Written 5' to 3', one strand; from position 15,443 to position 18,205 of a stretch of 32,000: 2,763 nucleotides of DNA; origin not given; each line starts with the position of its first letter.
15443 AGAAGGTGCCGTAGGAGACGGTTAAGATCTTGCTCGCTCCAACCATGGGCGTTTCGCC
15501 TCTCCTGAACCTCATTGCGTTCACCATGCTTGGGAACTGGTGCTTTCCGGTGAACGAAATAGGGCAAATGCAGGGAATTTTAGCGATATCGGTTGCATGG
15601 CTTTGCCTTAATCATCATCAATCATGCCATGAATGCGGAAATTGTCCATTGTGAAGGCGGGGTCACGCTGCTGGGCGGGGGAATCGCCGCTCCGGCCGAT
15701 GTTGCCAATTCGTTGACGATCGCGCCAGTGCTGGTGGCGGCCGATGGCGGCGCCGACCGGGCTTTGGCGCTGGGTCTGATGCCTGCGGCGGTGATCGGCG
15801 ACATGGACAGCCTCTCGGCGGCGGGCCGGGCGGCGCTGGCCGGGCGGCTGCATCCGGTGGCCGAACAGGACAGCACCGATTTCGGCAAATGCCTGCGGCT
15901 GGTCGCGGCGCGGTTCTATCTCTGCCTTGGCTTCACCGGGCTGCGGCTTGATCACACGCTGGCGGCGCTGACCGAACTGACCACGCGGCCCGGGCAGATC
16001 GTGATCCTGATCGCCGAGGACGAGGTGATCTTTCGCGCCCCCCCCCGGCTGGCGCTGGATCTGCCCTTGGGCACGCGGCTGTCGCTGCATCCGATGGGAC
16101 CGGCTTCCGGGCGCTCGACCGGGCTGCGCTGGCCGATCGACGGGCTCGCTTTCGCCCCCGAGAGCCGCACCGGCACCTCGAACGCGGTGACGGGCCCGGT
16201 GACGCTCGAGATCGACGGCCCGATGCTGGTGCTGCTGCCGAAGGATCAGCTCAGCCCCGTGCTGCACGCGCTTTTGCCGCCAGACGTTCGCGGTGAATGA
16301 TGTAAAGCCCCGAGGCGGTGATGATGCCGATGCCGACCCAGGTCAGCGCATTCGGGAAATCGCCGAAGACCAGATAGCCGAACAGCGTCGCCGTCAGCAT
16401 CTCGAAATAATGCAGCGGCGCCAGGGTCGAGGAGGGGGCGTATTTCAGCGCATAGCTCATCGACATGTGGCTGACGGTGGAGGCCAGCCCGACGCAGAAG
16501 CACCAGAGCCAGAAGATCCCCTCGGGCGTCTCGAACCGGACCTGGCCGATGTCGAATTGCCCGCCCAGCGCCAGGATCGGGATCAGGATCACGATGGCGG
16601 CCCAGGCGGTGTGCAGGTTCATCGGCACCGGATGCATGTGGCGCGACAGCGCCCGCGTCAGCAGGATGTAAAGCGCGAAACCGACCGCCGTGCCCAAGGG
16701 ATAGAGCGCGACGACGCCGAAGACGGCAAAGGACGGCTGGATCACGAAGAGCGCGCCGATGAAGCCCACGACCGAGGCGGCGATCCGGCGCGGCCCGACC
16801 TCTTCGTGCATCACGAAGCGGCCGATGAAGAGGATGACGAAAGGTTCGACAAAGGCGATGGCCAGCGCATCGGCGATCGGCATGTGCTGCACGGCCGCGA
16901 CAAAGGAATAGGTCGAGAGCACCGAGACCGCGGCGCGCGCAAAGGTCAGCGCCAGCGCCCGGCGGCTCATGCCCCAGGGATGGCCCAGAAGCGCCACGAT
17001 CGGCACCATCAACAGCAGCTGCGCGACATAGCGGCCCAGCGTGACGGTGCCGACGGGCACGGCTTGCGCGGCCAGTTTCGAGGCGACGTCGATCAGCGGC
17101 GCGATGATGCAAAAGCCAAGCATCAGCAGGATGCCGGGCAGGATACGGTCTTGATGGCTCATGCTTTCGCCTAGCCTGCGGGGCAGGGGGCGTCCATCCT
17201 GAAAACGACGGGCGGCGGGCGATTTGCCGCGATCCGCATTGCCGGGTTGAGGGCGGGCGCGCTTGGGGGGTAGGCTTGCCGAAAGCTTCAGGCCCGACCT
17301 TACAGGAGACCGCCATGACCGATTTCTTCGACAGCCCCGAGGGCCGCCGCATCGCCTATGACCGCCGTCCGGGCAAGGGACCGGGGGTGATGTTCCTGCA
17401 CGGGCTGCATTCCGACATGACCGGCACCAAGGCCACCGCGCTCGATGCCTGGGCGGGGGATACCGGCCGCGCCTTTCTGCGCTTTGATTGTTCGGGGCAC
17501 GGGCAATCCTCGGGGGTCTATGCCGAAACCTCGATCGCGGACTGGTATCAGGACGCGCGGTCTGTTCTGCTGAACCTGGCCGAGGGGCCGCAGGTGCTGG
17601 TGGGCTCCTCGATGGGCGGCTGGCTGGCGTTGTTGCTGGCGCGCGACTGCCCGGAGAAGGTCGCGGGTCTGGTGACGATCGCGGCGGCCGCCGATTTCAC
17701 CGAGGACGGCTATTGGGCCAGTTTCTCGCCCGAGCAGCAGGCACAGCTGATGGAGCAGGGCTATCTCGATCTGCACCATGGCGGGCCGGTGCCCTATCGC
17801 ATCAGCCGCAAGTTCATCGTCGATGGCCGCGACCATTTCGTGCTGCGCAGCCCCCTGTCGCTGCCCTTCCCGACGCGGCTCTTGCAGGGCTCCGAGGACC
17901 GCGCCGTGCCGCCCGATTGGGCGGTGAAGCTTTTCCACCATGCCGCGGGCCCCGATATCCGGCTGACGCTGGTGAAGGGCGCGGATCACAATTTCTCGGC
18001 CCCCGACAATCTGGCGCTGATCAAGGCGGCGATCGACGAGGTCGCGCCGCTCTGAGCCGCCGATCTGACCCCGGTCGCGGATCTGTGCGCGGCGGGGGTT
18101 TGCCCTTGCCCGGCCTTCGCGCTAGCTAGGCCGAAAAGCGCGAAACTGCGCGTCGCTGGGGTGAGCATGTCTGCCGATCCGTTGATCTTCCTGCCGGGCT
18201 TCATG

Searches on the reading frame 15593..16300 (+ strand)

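Call 62: search_protein_families(library=pfam, proteins=[window:15593-16300:+], max_evalue=0.00001)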
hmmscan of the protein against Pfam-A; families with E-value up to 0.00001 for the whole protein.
window:15593-16300:+ (235 aa): 1 family
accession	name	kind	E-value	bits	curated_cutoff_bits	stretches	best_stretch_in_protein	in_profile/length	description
PF04263.21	TPK_catalytic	-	8e-17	61.6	30.7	1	42-131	6-103/113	Thiamin pyrophosphokinase, catalytic domain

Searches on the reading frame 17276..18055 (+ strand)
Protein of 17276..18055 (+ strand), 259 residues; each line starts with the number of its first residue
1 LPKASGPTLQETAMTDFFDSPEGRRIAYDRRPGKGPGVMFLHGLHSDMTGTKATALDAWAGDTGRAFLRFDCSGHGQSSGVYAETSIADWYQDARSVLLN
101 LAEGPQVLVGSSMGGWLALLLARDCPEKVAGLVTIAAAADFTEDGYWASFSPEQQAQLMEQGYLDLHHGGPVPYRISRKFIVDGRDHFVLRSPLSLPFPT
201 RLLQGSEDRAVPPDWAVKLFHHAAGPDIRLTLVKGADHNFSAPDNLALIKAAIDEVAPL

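Call 62: search_protein_families(library=pfam, proteins=[window:17276-18055:+], max_evalue=0.00001)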
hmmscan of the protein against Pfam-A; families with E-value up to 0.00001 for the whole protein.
window:17276-18055:+ (259 aa): 3 families
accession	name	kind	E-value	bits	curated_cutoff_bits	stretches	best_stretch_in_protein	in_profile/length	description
PF12146.15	Hydrolase_4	-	1.6e-18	67.3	27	1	38-144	7-116/239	Serine aminopeptidase, S33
PF12697.13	Abhydrolase_6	-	9e-11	43.3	26.3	1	39-245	2-213/217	Alpha/beta hydrolase family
PF00561.26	Abhydrolase_1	-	2.5e-09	37.6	25.8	1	62-144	25-103/245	alpha/beta hydrolase fold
